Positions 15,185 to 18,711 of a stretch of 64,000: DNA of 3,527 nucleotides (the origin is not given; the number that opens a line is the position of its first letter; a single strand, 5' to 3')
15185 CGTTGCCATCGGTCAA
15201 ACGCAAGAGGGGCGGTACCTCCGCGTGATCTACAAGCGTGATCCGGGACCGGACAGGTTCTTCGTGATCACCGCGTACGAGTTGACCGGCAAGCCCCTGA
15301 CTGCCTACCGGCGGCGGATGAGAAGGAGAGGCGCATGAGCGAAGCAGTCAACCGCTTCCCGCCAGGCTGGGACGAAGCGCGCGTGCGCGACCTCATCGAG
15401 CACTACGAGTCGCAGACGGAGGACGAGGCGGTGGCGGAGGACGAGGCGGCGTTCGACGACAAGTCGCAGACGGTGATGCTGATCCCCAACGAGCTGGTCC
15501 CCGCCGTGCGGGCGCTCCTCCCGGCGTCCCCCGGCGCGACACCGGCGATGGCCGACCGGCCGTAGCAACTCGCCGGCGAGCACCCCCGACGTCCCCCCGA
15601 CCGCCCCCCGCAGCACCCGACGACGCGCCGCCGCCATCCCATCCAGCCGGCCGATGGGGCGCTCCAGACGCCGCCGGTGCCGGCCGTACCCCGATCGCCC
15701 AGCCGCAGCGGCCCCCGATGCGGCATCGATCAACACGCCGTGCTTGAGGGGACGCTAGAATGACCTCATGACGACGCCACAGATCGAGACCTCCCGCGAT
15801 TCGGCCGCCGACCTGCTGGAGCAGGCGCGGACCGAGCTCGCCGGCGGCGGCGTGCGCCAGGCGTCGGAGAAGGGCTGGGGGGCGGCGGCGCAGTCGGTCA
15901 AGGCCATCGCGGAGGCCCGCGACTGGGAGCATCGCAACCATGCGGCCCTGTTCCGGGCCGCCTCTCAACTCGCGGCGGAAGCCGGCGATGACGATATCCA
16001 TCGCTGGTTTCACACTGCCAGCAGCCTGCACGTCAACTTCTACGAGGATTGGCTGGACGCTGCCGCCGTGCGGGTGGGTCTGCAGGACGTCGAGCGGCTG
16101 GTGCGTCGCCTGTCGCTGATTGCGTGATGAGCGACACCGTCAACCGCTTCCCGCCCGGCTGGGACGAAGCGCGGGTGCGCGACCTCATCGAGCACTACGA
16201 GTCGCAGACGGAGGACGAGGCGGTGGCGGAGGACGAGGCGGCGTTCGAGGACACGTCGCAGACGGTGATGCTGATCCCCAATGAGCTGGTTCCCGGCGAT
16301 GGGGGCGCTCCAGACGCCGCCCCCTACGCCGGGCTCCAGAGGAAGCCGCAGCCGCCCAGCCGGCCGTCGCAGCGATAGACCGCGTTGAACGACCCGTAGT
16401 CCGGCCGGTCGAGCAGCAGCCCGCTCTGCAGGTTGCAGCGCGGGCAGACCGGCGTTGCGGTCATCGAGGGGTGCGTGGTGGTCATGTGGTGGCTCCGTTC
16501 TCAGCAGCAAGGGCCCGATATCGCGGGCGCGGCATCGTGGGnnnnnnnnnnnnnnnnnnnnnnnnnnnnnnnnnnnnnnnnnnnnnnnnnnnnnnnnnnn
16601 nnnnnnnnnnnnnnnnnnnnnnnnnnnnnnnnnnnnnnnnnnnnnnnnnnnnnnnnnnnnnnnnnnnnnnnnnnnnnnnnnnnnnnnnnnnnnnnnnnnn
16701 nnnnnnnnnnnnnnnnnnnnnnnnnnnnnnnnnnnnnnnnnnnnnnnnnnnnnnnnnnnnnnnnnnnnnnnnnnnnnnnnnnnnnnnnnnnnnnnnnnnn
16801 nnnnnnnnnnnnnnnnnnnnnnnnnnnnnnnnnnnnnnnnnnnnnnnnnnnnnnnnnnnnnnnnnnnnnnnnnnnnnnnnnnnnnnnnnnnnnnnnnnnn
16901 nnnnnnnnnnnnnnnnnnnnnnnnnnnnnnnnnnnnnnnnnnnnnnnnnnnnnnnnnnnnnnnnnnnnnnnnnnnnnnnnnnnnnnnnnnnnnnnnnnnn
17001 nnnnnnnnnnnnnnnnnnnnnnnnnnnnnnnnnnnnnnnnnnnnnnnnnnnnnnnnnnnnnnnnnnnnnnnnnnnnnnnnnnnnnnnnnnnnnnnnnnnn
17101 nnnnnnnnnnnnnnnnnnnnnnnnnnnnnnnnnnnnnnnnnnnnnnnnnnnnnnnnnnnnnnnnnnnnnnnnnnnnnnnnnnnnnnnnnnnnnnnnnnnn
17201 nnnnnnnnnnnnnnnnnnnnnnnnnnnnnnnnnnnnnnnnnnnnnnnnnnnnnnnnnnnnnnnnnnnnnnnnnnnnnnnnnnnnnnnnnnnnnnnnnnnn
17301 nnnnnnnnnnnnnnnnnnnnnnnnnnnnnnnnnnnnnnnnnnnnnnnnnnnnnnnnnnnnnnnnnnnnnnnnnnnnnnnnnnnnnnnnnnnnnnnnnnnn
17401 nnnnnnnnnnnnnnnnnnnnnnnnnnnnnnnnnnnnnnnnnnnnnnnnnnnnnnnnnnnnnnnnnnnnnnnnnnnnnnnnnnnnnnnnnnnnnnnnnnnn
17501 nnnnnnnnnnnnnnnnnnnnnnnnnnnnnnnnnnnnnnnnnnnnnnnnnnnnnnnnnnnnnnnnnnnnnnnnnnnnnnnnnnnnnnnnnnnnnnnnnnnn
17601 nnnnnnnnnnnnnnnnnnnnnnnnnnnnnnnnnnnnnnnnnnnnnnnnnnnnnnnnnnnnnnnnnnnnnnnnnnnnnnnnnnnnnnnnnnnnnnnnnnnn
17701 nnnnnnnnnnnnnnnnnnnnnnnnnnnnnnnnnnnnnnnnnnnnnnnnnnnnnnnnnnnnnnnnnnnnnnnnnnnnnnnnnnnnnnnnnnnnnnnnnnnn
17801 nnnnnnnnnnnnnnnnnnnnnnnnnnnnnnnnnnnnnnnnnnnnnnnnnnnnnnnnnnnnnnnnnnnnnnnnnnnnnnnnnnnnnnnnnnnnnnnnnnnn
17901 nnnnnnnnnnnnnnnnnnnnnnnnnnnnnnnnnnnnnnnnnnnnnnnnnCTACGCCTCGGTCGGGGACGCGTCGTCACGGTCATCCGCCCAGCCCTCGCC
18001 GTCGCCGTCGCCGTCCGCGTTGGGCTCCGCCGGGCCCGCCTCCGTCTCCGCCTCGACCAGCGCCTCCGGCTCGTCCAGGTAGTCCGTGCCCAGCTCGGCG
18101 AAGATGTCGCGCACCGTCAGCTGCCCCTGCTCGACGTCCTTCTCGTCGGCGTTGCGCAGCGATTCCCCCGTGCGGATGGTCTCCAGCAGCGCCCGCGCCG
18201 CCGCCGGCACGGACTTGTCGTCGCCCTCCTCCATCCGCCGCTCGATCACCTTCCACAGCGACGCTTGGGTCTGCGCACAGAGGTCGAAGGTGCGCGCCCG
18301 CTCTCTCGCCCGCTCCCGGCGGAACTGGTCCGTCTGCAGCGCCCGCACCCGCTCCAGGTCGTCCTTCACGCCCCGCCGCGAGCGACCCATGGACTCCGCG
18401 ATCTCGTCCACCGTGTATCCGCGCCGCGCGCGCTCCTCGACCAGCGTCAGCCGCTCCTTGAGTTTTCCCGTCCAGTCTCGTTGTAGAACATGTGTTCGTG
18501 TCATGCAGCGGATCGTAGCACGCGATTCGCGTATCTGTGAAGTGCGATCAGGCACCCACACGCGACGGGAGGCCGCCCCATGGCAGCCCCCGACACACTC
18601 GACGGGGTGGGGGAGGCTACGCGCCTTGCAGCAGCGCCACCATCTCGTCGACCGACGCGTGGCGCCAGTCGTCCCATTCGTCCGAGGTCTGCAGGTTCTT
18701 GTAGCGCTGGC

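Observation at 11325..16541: A ~4.9 kb accessory island wedged between terL (+Zn-ribbon ORF) and portal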

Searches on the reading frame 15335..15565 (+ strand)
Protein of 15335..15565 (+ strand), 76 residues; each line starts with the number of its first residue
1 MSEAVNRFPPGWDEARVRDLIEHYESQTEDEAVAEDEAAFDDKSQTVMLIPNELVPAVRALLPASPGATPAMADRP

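Call 3: search_protein_families(library=pfam, max_evalue=0.01, proteins=[window:15335-15565:+])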
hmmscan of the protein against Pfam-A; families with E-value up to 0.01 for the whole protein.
window:15335-15565:+ (76 aa): 0 families

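Call 5: search_protein_families(library=padloc, max_evalue=0.01, proteins=[window:15335-15565:+])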
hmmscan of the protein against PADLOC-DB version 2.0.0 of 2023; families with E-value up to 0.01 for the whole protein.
window:15335-15565:+ (76 aa): 0 families

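Call 6: search_protein_families(library=phrogs, max_evalue=0.01, proteins=[window:15335-15565:+])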
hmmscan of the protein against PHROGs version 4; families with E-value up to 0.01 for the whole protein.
window:15335-15565:+ (76 aa): 0 families

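Call 31: find_homologous_proteins(query=window:15335-15565:+, max_evalue=0.001)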
Query window:15335-15565:+ (76 aa): 1784 proteins with E <= 0.001 among 1787 candidates; the best 120 are listed.
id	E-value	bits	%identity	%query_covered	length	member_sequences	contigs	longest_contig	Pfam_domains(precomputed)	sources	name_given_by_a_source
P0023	1.4e-39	150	95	100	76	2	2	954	-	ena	-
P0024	5.3e-39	149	93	100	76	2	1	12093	-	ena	-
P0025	6.9e-39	148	93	100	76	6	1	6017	-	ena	-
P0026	1.6e-38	147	92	100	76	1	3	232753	-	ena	-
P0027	1.7e-38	147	93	100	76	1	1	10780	-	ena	-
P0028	2.9e-38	146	91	100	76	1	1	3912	-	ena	-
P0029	5.9e-38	145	92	99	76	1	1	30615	-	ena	-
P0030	2.5e-37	143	89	100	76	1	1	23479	-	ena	-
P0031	2.5e-37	143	91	100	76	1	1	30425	-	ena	-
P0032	3.5e-37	143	89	100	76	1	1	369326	-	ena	-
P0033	5.9e-36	139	87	100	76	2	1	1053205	-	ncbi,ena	-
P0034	3.3e-34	134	87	100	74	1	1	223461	-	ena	-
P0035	4.2e-34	133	83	100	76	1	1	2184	-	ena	-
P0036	2.3e-33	131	84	97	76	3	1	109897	-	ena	-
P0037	4.4e-32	127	85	93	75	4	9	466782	-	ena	-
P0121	8.6e-23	97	66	91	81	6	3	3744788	-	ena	-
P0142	2.8e-22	96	82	72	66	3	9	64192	-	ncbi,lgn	-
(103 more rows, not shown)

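Call 32: find_encoding_contigs(protein=P0026, flank=8000, max_places=3)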
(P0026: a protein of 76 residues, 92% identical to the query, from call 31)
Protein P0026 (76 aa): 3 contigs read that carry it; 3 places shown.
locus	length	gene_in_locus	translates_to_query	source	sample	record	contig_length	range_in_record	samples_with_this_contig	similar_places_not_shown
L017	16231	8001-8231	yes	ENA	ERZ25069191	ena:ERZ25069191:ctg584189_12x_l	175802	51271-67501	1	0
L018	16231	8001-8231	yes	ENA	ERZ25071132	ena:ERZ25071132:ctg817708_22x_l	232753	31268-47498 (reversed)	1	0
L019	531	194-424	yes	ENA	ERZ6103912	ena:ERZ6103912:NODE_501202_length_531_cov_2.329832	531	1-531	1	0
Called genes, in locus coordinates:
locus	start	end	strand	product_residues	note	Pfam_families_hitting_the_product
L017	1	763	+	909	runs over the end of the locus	PF00675:Peptidase_M16, PF05193:Peptidase_M16_C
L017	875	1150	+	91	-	-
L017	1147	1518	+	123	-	-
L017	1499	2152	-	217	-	PF08327:AHSA1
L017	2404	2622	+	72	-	PF07927:HicA_toxin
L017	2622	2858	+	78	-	-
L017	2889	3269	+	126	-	PF13650:Asp_protease_2 (weak), PF13975:gag-asp_proteas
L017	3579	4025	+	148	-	PF15970:HicB-like_2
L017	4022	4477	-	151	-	PF08818:DUF1801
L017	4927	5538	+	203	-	-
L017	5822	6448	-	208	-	-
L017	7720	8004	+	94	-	-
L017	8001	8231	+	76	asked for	-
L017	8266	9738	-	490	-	PF02347:GDC-P (weak), PF00266:Aminotran_5 (weak), PF21478:GcvP2_C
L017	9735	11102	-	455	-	PF02347:GDC-P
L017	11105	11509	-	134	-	PF01597:GCV_H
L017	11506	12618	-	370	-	PF01571:GCV_T, PF08669:GCV_T_C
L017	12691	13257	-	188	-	PF05685:Uma2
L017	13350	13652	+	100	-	PF05015:HigB-like_toxin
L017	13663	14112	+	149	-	PF01381:HTH_3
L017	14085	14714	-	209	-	PF14333:DUF4389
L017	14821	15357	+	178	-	-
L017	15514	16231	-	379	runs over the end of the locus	-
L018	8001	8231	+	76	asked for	-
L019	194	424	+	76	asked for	-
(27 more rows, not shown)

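Call 33: find_encoding_contigs(protein=P0025, flank=8000, max_places=2)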
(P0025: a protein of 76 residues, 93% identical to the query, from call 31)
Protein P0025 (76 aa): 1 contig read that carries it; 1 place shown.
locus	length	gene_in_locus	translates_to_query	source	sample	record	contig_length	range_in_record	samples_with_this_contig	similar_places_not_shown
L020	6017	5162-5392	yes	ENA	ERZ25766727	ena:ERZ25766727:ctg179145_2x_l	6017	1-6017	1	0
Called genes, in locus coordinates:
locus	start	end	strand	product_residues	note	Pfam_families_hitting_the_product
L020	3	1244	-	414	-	?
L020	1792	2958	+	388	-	PF13784:Fic_N, PF02661:Fic, PF12802:MarR_2 (weak), PF13412:HTH_24 (weak), PF13545:HTH_Crp_2 (faint)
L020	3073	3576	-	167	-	PF22091:DUF6941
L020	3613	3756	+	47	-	PF01844:HNH (weak)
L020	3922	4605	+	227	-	-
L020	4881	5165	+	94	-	PF14076:DUF4258 (weak)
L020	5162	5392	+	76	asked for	-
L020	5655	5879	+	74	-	PF05942:PaREP1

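Call 63: find_encoding_contigs(protein=P0037, flank=2500, max_places=8)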
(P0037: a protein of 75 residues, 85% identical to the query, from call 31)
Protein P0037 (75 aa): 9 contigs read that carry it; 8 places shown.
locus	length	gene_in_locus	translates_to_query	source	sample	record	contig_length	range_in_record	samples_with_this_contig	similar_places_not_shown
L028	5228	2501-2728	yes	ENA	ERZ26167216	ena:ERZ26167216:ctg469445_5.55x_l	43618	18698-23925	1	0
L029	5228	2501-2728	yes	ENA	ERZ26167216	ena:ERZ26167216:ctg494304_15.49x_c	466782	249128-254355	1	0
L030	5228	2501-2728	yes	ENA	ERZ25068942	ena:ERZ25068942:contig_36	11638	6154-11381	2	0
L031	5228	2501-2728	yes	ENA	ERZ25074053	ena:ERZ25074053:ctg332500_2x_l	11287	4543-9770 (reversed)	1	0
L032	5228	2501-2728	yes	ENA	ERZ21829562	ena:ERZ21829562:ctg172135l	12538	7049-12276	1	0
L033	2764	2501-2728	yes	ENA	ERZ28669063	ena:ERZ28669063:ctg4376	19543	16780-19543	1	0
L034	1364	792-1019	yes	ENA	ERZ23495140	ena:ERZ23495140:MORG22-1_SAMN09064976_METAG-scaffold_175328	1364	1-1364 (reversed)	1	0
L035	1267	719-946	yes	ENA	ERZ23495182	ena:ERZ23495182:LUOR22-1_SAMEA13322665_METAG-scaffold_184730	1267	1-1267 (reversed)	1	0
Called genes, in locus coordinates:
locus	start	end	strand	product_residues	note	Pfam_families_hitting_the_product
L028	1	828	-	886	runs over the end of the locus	-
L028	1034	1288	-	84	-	-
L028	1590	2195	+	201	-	-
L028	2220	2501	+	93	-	PF14076:DUF4258 (weak)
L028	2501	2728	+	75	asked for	-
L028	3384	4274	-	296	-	PF13276:HTH_21, PF00665:rve, PF13683:rve_3, PF13333:rve_2 (weak)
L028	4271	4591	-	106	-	PF01527:HTH_Tnp_1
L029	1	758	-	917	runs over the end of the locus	-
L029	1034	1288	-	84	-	-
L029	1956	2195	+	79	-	-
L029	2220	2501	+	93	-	PF14076:DUF4258 (weak)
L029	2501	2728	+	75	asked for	-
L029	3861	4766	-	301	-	PF05107:Cas_Cas7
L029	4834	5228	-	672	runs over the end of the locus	PF09709:Cas_Csd1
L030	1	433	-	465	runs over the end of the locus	PF09617:Cas_GSU0053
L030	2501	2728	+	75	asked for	-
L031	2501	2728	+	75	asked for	-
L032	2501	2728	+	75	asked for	-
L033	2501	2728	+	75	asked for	-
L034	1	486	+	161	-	?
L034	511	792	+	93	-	PF14076:DUF4258 (weak)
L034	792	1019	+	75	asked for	-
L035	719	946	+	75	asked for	-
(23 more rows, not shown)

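Call 64: find_encoding_contigs(protein=P0142, flank=2000, max_places=6)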
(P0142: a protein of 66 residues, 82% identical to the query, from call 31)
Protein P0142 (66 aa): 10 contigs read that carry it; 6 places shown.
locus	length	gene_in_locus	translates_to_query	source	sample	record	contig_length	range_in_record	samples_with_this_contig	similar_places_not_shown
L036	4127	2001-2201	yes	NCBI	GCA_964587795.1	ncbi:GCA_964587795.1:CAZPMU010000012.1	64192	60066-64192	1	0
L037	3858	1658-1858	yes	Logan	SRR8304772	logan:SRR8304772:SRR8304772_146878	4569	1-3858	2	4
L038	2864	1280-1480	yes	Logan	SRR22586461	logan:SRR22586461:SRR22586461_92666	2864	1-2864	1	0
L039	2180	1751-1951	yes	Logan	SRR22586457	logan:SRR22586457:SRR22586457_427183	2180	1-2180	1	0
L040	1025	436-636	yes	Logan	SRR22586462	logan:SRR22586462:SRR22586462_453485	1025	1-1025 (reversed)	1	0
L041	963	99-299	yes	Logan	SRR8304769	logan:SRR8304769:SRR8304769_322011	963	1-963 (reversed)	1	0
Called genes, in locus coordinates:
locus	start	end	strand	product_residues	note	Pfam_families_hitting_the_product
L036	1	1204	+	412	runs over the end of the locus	PF00155:Aminotran_1_2, PF00266:Aminotran_5, PF01041:DegT_DnrJ_EryC1 (weak)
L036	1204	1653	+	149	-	PF01592:NifU_N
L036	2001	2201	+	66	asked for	-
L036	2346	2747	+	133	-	PF00075:RNase_H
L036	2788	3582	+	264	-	PF00561:Abhydrolase_1, PF00975:Thioesterase (faint), PF12146:Hydrolase_4, PF12697:Abhydrolase_6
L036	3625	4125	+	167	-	?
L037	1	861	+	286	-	?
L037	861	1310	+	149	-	PF01592:NifU_N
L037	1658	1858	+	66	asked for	-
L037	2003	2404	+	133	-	PF00075:RNase_H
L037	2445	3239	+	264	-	PF00561:Abhydrolase_1, PF00975:Thioesterase (faint), PF12146:Hydrolase_4, PF12697:Abhydrolase_6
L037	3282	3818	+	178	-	PF04978:MST, PF12867:DinB_2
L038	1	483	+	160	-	?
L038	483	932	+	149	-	PF01592:NifU_N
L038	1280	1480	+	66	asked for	-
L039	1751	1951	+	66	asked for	-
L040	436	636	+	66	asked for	-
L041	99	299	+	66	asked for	-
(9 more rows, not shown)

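Call 65: find_encoding_contigs(protein=P0121, flank=2000, max_places=4)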
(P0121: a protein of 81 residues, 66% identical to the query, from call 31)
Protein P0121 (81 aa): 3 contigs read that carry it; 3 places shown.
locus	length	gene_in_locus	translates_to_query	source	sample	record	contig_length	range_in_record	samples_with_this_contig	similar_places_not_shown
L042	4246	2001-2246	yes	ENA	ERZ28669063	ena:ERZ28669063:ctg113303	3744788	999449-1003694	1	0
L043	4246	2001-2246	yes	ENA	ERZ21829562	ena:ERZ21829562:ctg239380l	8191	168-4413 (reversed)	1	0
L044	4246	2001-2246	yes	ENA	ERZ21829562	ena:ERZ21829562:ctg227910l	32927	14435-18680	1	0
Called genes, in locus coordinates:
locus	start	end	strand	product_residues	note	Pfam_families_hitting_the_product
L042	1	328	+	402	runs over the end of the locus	PF04326:SLFN_AlbA_2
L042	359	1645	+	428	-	-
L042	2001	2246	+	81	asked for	-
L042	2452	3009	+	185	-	PF05685:Uma2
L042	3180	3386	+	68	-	PF15919:HicB_lk_antitox, PF21748:UPF0150 (weak)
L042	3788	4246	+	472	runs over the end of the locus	PF01425:Amidase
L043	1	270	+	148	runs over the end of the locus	-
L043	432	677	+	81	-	-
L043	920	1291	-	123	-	-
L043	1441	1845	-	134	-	-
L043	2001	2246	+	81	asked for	-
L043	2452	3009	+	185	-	PF05685:Uma2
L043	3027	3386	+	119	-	PF15919:HicB_lk_antitox (weak)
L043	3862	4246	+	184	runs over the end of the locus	?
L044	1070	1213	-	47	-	-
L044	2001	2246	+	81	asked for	-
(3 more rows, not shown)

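Call 68: search_solved_structures(query=A4, max_evalue=10)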
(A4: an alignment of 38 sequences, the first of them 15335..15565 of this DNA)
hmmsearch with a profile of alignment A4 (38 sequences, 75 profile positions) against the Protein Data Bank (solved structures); distinct sequences matched with E-value up to 10: 3.
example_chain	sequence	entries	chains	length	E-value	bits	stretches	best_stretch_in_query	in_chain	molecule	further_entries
3n1t_A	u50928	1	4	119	0.38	13.8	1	46-68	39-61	HIT-like protein hinT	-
3n1s_A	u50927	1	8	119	0.38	13.8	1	46-68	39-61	HIT-like protein hinT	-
8v1y_C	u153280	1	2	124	0.42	13.6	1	46-68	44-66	Purine nucleoside phosphoramidase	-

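Call 73: predict_structure(alignment_id=A4)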
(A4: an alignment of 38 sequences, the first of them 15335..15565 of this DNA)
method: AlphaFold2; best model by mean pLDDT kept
length: 76 residues; sequences in the alignment: 38
mean_pLDDT: 66.1   pTM: 0.29
mean pLDDT of the five models: 66.1, 65.7, 64.9, 63.9, 62.8
residues with pLDDT >= 90: 0; 70-90: 33; 50-70: 37; < 50: 6
segments of 3 or more residues with pLDDT < 50: 74-76
pLDDT, mean of each block of 10 residues (from residue 1): 64 83 71 57 60 76 61 49
secondary structure, 60 per line:
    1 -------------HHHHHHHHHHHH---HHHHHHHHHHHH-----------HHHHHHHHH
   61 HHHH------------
elements in order: H14-25 H29-40 H52-64

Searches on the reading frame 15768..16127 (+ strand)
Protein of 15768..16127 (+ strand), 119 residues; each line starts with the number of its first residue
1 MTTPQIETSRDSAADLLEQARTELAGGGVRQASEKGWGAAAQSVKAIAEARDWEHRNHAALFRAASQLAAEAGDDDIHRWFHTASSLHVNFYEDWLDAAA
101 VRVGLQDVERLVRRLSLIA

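Call 3: search_protein_families(library=pfam, max_evalue=0.01, proteins=[window:15768-16127:+])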
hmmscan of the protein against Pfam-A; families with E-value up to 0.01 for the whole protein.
window:15768-16127:+ (119 aa): 1 family
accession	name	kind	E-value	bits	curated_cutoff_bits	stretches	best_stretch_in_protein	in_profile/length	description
PF05942.16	PaREP1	-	4.1e-22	78.7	24.4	1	11-112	4-115/115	Archaeal PaREP1/PaREP8 family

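Call 5: search_protein_families(library=padloc, max_evalue=0.01, proteins=[window:15768-16127:+])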
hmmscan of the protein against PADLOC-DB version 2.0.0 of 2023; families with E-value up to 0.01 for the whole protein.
window:15768-16127:+ (119 aa): 0 families

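Call 6: search_protein_families(library=phrogs, max_evalue=0.01, proteins=[window:15768-16127:+])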
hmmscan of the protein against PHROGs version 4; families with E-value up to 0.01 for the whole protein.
window:15768-16127:+ (119 aa): 0 families

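Call 23: search_solved_structures(query=window:15768-16127:+, max_evalue=10)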
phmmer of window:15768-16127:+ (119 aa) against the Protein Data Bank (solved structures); distinct sequences matched with E-value up to 10: 6.
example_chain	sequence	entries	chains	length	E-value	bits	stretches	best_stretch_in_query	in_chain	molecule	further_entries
3muc_A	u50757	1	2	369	0.29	14.6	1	20-102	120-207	PROTEIN (MUCONATE CYCLOISOMERASE)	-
1bkh_A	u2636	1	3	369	0.3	14.6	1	20-102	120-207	MUCONATE LACTONIZING ENZYME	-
2muc_A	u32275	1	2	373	0.3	14.5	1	20-102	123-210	PROTEIN (MUCONATE CYCLOISOMERASE)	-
1muc_A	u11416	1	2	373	0.3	14.5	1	20-102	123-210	MUCONATE LACTONIZING ENZYME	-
1f9c_A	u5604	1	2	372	0.4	14.2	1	20-63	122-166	PROTEIN (MUCONATE CYCLOISOMERASE I)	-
2jpu_A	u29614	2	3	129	0.8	13.2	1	12-112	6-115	Orf c02003 protein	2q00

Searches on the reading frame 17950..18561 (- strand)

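Call 4: search_protein_families(library=pfam, max_evalue=0.01, proteins=[window:17950-18561:-])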
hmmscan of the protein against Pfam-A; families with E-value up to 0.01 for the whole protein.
window:17950-18561:- (203 aa): 4 families
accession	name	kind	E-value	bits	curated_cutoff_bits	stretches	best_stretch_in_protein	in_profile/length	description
PF07638.17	Sigma70_ECF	-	0.00043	20.7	21.1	1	36-79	139-182/185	ECF sigma factor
PF13384.12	HTH_23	-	0.0014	18.9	24.6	1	33-63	3-32/50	Homeodomain-like domain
PF21476.4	PF0610-like_N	-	0.0051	17.5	33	0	46-73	12-39/50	PF0610-like, N-terminal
PF08281.18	Sigma70_r4_2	-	0.0073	16.4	25.7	0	48-74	26-52/54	Sigma-70, region 4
